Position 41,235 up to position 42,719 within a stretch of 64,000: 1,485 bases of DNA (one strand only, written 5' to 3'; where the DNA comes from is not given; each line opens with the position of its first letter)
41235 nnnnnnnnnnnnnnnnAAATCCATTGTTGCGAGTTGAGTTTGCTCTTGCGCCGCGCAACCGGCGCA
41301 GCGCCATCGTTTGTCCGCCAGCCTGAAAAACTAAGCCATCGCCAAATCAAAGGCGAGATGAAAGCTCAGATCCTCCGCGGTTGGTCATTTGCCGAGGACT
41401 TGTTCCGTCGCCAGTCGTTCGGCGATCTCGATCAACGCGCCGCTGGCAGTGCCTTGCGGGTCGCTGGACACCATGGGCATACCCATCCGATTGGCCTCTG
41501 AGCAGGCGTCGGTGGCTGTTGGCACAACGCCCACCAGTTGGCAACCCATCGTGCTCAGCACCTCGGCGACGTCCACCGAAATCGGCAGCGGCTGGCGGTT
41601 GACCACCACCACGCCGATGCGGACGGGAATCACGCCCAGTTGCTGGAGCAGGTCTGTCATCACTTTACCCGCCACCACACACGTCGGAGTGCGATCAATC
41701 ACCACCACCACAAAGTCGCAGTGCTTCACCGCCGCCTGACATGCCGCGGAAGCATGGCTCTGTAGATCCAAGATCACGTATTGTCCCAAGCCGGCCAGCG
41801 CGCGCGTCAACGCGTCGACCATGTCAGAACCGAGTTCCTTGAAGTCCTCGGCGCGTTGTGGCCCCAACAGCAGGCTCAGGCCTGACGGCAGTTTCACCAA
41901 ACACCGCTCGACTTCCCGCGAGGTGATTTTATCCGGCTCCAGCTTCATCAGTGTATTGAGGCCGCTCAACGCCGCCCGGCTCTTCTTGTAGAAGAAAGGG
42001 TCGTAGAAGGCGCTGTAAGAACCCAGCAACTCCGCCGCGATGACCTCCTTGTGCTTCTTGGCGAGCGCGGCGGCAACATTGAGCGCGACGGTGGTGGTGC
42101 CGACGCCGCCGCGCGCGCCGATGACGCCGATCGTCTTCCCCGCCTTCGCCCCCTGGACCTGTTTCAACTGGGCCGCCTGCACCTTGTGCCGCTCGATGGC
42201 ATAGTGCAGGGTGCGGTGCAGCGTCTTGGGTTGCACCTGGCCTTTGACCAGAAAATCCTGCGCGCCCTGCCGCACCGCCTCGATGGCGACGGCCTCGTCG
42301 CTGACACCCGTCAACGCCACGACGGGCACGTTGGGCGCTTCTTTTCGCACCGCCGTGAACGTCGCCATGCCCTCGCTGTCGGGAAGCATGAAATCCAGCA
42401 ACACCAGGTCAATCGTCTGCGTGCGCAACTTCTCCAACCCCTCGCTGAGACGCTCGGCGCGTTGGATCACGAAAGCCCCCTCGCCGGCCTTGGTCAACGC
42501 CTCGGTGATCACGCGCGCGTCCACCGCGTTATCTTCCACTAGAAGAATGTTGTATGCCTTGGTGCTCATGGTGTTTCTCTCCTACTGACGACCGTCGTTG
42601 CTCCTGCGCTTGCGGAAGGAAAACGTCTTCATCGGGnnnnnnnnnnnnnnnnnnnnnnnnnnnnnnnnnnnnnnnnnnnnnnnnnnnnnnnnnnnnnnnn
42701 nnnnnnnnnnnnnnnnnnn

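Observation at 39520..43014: Orphan Hpt protein followed by two paralogous REC-MinD/ParA (CpaE-like) ATPases and a DUF2752 membrane protein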

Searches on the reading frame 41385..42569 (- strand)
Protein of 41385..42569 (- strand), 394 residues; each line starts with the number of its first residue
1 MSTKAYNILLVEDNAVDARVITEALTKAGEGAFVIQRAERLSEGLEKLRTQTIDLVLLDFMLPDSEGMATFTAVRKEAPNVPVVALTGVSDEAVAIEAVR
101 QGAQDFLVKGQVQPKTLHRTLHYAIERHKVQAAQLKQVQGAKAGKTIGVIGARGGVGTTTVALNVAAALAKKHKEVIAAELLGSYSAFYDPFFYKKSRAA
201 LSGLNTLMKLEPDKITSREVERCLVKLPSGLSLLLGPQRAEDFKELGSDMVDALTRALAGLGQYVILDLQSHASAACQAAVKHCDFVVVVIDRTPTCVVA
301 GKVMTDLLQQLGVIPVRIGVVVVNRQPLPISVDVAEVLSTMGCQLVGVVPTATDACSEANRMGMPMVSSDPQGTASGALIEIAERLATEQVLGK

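Call 3: search_protein_families(library=pfam, proteins=[window:41385-42569:-], max_evalue=0.01)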
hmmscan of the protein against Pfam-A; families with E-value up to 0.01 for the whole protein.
window:41385-42569:- (394 aa): 5 families
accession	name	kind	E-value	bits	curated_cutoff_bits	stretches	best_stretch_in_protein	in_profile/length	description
PF00072.30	Response_reg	-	3.2e-21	76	30.2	1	8-119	1-108/111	Response regulator receiver domain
PF13614.12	AAA_31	-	1.2e-05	25.7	27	1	145-183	2-40/177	AAA domain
PF10609.15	ParA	-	1.6e-05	24.9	27.1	1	145-176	4-35/246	NUBPL iron-transfer P-loop NTPase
PF06564.18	CBP_BcsQ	-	3.4e-05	23.9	21.3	1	146-299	3-153/234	Cellulose biosynthesis protein BcsQ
PF01656.29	CbiA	-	0.00052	20.4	25.4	1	148-180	2-34/125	CobQ/CobB/MinD/ParA nucleotide binding domain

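Call 4: search_protein_families(library=ncbifam, proteins=[window:41385-42569:-], max_evalue=0.01)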
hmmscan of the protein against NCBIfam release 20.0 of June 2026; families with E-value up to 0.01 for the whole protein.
window:41385-42569:- (394 aa): 103 families (the best 25 are shown)
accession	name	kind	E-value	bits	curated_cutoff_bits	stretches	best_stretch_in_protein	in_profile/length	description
NF041946.1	LuxO_transreg_Vib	equivalog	3.7e-18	65.6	800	1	42-153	30-139/463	quorum-sensing sigma-54 dependent transcriptional regulator LuxO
NF045944.1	ResRegRpaBCyano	equivalog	1.8e-14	53.7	330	1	9-136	1-123/229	response regulator transcription factor RpaB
NF007689.0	PRK10365.1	equivalog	2.6e-14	52.9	760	1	2-144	2-140/441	sigma-54-dependent response regulator transcription factor ZraR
NF041733.1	resp_reg_CseB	equivalog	2.8e-14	53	350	1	7-142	2-132/228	two-component system response regulator CseB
NF047793.1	ResRegPgtA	equivalog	2.9e-14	52.7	650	1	1-136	1-132/414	two-component system response regulator PgtA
TIGR03371.1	cellulose_yhjQ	equivalog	2.5e-13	50.1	157.85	2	251-386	103-241/246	cellulose biosynthesis protein BcsQ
TIGR01387.1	cztR_silR_copR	subfamily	3.4e-13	49.8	279.2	1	8-144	1-133/218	heavy metal response regulator transcription factor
NF040689.1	MtrAB_MtrA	equivalog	3.7e-13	49.3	300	1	8-182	1-171/219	MtrAB system response regulator MtrA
NF008296.0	PRK11083.1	equivalog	3.8e-13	49.4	273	1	6-137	4-130/228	two-component system response regulator CreB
NF045991.1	RespRegCtrARhodob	equivalog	4e-13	49.6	350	1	8-133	3-124/224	response regulator transcription factor CtrA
TIGR02154.1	PhoB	equivalog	5.3e-13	48.8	296.2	1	6-119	3-115/226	phosphate regulon transcriptional regulator PhoB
NF007820.0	PRK10529.1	equivalog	7.3e-13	48.4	325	1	7-134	3-125/225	two-component system response regulator KdpE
TIGR01818.1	ntrC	equivalog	7.7e-13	48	558.6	1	8-130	1-119/463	nitrogen regulation protein NR(I)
NF011695.0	PRK15115.1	equivalog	2.6e-12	46.3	763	1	1-129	2-126/445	two-component system response regulator GlrR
NF051870.1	NAssimRespRegNtrX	equivalog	5.4e-12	45.3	600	1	6-136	2-132/452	nitrogen assimilation response regulator NtrX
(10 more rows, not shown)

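Call 33: find_homologous_proteins(query=window:41385-42569:-, max_evalue=1e-10)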
Query window:41385-42569:- (394 aa): 170 proteins with E <= 1e-10 among 8000 candidates; the best 120 are listed.
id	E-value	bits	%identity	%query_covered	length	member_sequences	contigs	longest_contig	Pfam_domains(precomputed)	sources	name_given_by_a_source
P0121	4.3e-247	837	100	100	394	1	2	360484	PF10609.16,PF00072.31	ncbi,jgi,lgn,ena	ncbi:MAG: response regulator [Verrucomicrobiia bacterium]|jgi:pilus assembly protein CpaE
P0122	8.5e-217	737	88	100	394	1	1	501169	PF10609.16,PF00072.31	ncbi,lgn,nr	ncbi:MAG: response regulator [Verrucomicrobia bacterium]|nr:response regulator [Verrucomicrobiota ba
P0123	4.9e-215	731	87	100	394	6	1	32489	PF10609.16,PF00072.31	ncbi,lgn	ncbi:MAG: response regulator [Verrucomicrobiia bacterium]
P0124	3.2e-213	725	86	100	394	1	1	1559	PF10609.16,PF06564.19,PF00072.31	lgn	-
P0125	5.5e-213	724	87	100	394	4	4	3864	PF10609.16,PF00072.31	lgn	-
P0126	5.5e-212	721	85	100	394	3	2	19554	PF13614.13,PF06564.19,PF00072.31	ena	-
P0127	7.9e-212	721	85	100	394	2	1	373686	PF13614.13,PF06564.19,PF00072.31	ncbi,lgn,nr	ncbi:MAG: response regulator [Verrucomicrobia bacterium]|nr:response regulator [Verrucomicrobiota ba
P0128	4.2e-209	712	84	100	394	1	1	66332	PF06564.19,PF00072.31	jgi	jgi:Flp pilus assembly CpaE family ATPase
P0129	8.1e-209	711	85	100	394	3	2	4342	PF06564.19,PF00072.31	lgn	-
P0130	4.6e-206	702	84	100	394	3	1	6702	PF06564.19,PF00072.31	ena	-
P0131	1.7e-204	697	82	100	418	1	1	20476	PF13614.13,PF06564.19,PF00072.31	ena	-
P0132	8.1e-174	596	70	100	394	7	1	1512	PF13614.13,PF06564.19,PF00072.31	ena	-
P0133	4.3e-168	577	68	100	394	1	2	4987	PF13614.13,PF06564.19,PF00072.31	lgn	-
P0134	1.2e-167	575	83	82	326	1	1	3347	PF06564.19,PF00072.31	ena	-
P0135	8.9e-167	572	68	100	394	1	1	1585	PF13614.13,PF00072.31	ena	-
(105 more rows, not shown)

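Call 54: find_encoding_contigs(protein=P0121, flank=1000, max_places=6)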
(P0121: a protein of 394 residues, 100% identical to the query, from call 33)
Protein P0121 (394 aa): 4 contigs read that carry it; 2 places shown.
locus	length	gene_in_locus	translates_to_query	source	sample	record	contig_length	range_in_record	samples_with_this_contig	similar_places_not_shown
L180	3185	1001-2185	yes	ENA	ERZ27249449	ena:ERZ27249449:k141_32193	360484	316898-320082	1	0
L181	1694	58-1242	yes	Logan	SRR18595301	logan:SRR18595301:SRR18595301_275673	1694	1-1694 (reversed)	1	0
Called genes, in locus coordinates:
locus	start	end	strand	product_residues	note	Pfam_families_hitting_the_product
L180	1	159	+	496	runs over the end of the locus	-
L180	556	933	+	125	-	PF01627:Hpt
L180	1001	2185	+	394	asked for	PF00072:Response_reg, PF10609:ParA (faint)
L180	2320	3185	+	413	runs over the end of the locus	PF00072:Response_reg, PF23198:PDE8A_N, PF06564:CBP_BcsQ, PF10609:ParA (weak), PF13614:AAA_31 (weak)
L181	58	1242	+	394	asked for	PF00072:Response_reg, PF10609:ParA (faint)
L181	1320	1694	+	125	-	?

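Call 82: list_cluster_members(proteins=[P0121, P0257, P0246, P0244, P0002, P0122])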
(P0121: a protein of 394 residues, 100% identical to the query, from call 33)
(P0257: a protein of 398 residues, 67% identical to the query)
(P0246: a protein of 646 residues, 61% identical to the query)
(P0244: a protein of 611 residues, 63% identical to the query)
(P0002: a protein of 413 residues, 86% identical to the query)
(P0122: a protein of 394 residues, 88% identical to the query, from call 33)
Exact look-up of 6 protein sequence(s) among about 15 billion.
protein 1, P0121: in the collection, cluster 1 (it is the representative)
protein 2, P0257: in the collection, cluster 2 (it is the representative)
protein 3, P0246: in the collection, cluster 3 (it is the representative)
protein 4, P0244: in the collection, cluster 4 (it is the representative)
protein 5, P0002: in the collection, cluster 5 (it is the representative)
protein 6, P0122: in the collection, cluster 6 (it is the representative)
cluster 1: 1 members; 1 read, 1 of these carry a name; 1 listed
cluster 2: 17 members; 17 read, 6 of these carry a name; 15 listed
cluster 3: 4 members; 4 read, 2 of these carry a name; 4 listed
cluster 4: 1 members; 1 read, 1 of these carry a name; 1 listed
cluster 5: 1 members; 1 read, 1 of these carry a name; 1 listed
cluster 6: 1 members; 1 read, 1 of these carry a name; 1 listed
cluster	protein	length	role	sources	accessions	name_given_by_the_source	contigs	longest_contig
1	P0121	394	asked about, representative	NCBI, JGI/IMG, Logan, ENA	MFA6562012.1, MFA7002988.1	MAG: response regulator [Verrucomicrobiia bacterium] | pilus assembly protein CpaE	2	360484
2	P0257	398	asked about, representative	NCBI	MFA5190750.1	MAG: type II and III secretion system protein [Verrucomicrobiia bacterium]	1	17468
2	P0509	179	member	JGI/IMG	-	type II secretory pathway component GspD/PulD (secretin)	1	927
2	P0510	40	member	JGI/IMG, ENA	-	putrescine aminotransferase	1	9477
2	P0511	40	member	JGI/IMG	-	putrescine aminotransferase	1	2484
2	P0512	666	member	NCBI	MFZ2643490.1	MAG: pilus assembly protein N-terminal domain-containing protein [Verrucomicrobiia ...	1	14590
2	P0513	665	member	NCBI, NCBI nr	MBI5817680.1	MAG: pilus assembly protein N-terminal domain-containing protein [Verrucomicrobia ... | pilus assembly protein N-terminal domain-containing protein [Verrucomicrobiota bacterium]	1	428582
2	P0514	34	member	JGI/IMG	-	-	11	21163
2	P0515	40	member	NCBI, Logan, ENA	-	-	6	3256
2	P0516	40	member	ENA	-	-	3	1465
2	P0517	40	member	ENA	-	-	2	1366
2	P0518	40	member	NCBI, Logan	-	-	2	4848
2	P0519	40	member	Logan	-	-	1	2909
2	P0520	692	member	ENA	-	-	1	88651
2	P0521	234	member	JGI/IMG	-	-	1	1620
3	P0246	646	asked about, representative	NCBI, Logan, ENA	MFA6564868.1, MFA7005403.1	MAG: pilus assembly protein N-terminal domain-containing protein [Verrucomicrobiia ...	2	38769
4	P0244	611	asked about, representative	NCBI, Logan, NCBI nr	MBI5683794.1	MAG: type II and III secretion system protein [Verrucomicrobia bacterium] | type II and III secretion system protein [Verrucomicrobiota bacterium]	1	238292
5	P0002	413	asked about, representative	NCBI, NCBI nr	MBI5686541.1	MAG: response regulator [Verrucomicrobia bacterium] | response regulator [Verrucomicrobiota bacterium]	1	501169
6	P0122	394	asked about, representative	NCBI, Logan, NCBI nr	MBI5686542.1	MAG: response regulator [Verrucomicrobia bacterium] | response regulator [Verrucomicrobiota bacterium]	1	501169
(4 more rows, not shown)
